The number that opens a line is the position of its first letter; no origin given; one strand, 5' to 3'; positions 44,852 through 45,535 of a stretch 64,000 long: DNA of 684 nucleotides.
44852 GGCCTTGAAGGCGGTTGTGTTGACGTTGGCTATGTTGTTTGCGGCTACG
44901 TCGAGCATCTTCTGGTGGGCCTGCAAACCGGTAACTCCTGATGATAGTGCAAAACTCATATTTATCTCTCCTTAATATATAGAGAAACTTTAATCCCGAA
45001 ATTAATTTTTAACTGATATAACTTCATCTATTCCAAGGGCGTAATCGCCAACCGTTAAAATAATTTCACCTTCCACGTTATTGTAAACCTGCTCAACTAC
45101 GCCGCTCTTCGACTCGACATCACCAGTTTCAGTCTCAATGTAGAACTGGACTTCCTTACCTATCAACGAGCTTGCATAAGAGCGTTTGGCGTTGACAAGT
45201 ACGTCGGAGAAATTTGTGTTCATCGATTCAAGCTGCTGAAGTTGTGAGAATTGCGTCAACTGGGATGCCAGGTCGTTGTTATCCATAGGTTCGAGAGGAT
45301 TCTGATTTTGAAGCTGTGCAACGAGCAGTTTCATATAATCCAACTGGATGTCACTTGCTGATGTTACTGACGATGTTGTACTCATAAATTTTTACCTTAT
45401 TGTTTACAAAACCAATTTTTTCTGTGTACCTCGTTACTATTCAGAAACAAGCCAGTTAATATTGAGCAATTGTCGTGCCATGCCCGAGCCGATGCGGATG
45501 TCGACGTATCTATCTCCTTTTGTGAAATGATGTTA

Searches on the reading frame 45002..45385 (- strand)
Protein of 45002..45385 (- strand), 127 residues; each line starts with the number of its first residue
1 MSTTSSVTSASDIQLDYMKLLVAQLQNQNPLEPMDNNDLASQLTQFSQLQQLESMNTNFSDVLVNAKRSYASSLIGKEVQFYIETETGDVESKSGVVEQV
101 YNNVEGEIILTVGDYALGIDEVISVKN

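Call 9: search_protein_families(library=pfam, proteins=[window:45002-45385:-], max_evalue=0.01)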
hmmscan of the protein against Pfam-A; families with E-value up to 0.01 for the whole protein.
window:45002-45385:- (127 aa): 1 family
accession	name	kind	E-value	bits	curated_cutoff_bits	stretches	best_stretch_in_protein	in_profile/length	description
PF03963.19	FlgD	-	9.9e-18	64.6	27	1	2-60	16-74/75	Flagellar hook capping protein - N-terminal region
